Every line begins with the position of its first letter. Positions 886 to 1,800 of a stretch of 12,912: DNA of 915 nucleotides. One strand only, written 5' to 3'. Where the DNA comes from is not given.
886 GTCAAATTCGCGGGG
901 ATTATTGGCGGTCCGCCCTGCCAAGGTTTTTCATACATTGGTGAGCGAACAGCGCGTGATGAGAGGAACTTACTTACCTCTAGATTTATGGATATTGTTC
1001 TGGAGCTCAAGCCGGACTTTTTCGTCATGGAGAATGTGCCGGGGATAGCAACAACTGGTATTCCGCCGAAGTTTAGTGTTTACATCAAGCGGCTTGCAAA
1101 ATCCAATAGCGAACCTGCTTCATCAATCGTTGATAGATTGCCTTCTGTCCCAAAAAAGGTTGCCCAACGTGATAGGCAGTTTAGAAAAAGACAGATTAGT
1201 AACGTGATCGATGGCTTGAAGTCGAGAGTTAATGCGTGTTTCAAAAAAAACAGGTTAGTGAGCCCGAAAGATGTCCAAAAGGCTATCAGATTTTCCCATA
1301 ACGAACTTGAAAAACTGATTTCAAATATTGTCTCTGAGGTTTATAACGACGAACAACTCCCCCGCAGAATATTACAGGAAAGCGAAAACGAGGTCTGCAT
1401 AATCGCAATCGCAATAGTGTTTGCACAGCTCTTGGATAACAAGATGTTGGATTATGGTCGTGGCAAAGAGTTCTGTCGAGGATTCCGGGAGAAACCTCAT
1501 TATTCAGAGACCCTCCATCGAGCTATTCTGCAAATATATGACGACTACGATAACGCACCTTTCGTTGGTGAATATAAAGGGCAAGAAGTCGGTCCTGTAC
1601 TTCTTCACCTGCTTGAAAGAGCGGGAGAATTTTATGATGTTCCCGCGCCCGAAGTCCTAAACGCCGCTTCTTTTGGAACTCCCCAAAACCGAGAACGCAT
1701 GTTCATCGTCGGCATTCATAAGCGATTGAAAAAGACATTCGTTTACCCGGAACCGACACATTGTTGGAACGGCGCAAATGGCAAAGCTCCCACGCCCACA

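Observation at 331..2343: C5-MTase with a ~210-aa basic insertion between motifs VI and VIII plus an N-terminal wHTH-like extension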

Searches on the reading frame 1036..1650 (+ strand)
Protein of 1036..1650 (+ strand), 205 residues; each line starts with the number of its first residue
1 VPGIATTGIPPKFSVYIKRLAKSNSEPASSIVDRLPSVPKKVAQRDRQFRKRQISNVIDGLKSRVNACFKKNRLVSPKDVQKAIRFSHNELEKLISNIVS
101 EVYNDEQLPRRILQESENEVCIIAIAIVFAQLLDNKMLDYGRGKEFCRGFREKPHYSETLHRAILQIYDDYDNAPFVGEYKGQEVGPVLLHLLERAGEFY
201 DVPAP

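Call 32: predict_structure(alignment_id=A2)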
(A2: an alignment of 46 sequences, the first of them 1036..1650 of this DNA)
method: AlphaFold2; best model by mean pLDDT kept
length: 205 residues; sequences in the alignment: 46
mean_pLDDT: 92.7   pTM: 0.86
mean pLDDT of the five models: 92.7, 91.9, 91.3, 90.7, 90.1
residues with pLDDT >= 90: 165; 70-90: 36; 50-70: 4; < 50: 0
segments of 3 or more residues with pLDDT < 50: none
pLDDT, mean of each block of 10 residues (from residue 1): 74 94 98 98 97 98 97 89 96 98 97 98 97 89 76 84 94 92 92 96 92
secondary structure, 60 per line:
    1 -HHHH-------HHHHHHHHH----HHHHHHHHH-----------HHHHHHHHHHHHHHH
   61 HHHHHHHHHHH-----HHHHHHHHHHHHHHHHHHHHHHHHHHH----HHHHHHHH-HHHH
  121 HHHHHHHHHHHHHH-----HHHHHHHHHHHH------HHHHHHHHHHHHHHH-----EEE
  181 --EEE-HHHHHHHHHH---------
elements in order: H2-5 H13-21 H26-34 H46-71 H77-103 H108-115 H117-134 H140-151 H158-172 E178-180 E183-185 H187-196

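Call 35: search_protein_families(library=pfam, proteins=[window:1036-1650:+], max_evalue=10)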
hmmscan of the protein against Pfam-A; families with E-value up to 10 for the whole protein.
window:1036-1650:+ (205 aa): 1 family
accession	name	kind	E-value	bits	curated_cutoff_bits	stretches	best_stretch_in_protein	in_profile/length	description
PF03048.19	Herpes_UL92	-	0.036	14.3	21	1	39-124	67-147/191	UL92 family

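Call 50: search_protein_representatives(alignment_id=A3)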
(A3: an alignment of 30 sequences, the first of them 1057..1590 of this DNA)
Query: 30 sequences, 178 profile positions. Proteins with E-value up to 0.001 (for the whole library): 24; up to 1e-10: 21; up to 1e-30: 10. The best 24 are listed.
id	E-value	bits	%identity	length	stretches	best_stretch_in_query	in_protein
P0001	3.5e-56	206.6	-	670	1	1-178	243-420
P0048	3.8e-49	183.7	-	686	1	1-178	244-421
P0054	4.6e-46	173.6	-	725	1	1-178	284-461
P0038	3.7e-45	170.7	-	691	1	1-178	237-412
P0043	4.1e-43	164.0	-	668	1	1-178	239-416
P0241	5.0e-42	160.5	-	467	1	1-178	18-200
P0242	9.0e-42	159.6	-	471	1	1-178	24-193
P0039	5.8e-37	144.0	-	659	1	1-178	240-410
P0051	2.8e-36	141.8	-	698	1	1-178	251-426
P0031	1.3e-34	136.3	-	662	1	1-178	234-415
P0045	1.9e-29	119.5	-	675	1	1-178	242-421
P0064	1.4e-28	116.7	-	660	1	1-178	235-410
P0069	5.7e-28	114.7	-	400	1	1-161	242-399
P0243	2.5e-26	109.4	-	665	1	4-178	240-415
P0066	3.4e-26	108.9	-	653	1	1-178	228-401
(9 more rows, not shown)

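Call 56: search_solved_structures(query=A3, max_evalue=10)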
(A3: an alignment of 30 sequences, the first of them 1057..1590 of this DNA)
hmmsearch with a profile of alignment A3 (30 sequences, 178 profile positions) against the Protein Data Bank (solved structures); distinct sequences matched with E-value up to 10: 25.
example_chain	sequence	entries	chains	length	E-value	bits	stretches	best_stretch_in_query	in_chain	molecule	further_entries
5k7v_A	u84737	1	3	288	0.0011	22.5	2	73-129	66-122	Designed protein HR00C3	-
6vfh_B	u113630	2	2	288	0.016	18.7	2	73-128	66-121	T33_dn10B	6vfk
2nsa_A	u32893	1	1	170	0.017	18.6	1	78-158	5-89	Trigger factor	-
6j0a_Q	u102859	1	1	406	0.024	18.2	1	71-158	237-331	Trigger factor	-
3gu0_A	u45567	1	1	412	0.024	18.1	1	71-158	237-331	Trigger factor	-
3gty_X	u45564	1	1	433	0.027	18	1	71-158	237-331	Trigger factor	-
5cwd_A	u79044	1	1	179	0.029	17.9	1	99-163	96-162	Designed helical repeat protein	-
4uos_A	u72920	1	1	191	0.036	17.6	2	56-168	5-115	DESIGNED HELICAL BUNDLE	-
8gji_A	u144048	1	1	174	0.23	15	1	65-177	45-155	GCG binder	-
6roc_A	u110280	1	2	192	0.3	14.5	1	129-167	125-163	Putative surface protein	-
6r17_A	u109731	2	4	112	0.32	14.5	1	54-117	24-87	Synaptonemal complex central element protein 2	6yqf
6qo1_A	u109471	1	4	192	0.33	14.5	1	129-167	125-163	Putative surface protein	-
3gdq_A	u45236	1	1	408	0.83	13.1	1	42-89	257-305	Heat shock 70 kDa protein 1-like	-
7bqr_A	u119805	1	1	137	0.88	13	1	79-170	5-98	Mussoc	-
6ppi_A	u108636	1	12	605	1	12.9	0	70-164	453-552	Portal protein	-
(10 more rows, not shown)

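Call 58: search_protein_families(library=pfam, alignment_id=A3, max_evalue=1)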
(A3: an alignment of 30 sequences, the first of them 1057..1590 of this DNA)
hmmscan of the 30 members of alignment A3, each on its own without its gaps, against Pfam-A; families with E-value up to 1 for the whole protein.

A. member 1, window:1057-1590:+ (178 aa): 2 families
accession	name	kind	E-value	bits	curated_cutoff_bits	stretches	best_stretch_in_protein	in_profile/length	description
PF03048.19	Herpes_UL92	-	0.026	14.8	21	1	32-117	67-147/191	UL92 family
PF22920.2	UvrC_RNaseH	-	0.17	12.3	24.3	0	82-110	40-69/116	UvrC Ribonuclease H-like domain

B. families by the number of members that match (of 30 scanned): 46 families (the first 25 are shown)
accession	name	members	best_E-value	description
PF03048.19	Herpes_UL92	4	0.016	UL92 family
PF14134.11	DUF4301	1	0.00018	Domain of unknown function (DUF4301)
PF12348.14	CLASP_N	1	0.0069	CLASP N terminal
PF05951.18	Peptidase_M15_2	1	0.0079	Bacterial protein of unknown function (DUF882)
PF16854.11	VPS53_C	1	0.0094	Vacuolar protein sorting-associated protein 53 C-terminus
PF04963.19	Sigma54_CBD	1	0.013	Sigma-54 factor, core binding domain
PF21050.3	ARMC9_ARM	1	0.015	LisH domain-containing protein ARMC9, ARM repeats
PF13694.11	Hph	1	0.016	Sec63/Sec62 complex-interacting family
PF07568.18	HisKA_2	1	0.023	Histidine kinase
PF24756.1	THD_CWZF3-5-7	1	0.024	CWZF3-5-7 THD domain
PF02336.21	Denso_VP4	1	0.024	Capsid protein VP4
PF12467.13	CMV_1a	1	0.027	Cucumber mosaic virus 1a protein family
PF10303.14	DUF2408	1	0.035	Protein of unknown function (DUF2408)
PF23338.1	PTHB1_hp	1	0.044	PTHB1 hairpin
PF24740.1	DUF7691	1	0.046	Domain of unknown function (DUF7691)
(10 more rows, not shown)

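Call 63: search_dna_similar(query=window:1057-1590:+, collection=phages, mode=protein, max_evalue=0.001)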
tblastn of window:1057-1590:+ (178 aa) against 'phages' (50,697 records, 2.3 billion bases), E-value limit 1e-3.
No match.

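Call 64: search_dna_similar(query=window:1057-1590:+, collection=plasmids, mode=protein, max_evalue=0.001)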
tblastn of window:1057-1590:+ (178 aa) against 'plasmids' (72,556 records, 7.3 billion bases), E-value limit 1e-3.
No match.

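Call 75: fold_search(model_id=the predicted structure, library=viral)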
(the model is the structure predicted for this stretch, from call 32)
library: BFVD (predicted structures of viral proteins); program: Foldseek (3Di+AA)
matches with E <= 10: 245; with E <= 0.001: 0
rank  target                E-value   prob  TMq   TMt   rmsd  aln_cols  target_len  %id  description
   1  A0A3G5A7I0            5.3e-01  0.25  0.24  0.25  18.0       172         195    9  Uncharacterized protein [Hyperionvirus sp.]
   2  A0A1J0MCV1            7.6e-01  0.13  0.21  0.13  20.6       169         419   11  (no name in the UniProt tables at hand)
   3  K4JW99                8.4e-01  0.06  0.16  0.14  20.0       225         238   12  Uncharacterized protein [Caulobacter phage CcrColossus]
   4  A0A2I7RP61            1.1e+00  0.09  0.17  0.19  13.9       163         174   11  (no name in the UniProt tables at hand)
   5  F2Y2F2                1.1e+00  0.21  0.18  0.33  10.9       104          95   14  (no name in the UniProt tables at hand)
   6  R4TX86                1.1e+00  0.13  0.20  0.23  17.6       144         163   12  (no name in the UniProt tables at hand)
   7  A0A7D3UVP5            1.2e+00  0.08  0.18  0.12  16.4       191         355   12  (no name in the UniProt tables at hand)
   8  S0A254                1.2e+00  0.15  0.22  0.27  12.0       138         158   11  Uncharacterized protein [Cellulophaga phage phi4:1]
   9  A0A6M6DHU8            1.3e+00  0.14  0.18  0.26  14.1       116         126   11  (no name in the UniProt tables at hand)
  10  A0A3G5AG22            1.4e+00  0.23  0.27  0.34  19.5       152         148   10  Uncharacterized protein [Solivirus sp.]
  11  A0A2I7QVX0            1.5e+00  0.09  0.20  0.21  13.1       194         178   10  (no name in the UniProt tables at hand)
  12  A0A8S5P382            1.5e+00  0.18  0.23  0.23  10.4       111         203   13  Thiamine pyridinylase I [Myoviridae sp. ctegP15]
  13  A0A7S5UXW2            1.5e+00  0.06  0.17  0.20  20.4       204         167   11  Uncharacterized protein [Rhizobium phage RHph_Y65]
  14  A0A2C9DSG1            1.5e+00  0.06  0.16  0.17  17.5       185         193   13  Uncharacterized protein [Western grey kangaroopox virus]
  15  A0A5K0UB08            1.6e+00  0.07  0.16  0.08  16.8       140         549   11  Putative ankyrin domain containg protein [Yasminevirus sp. GU-2018]
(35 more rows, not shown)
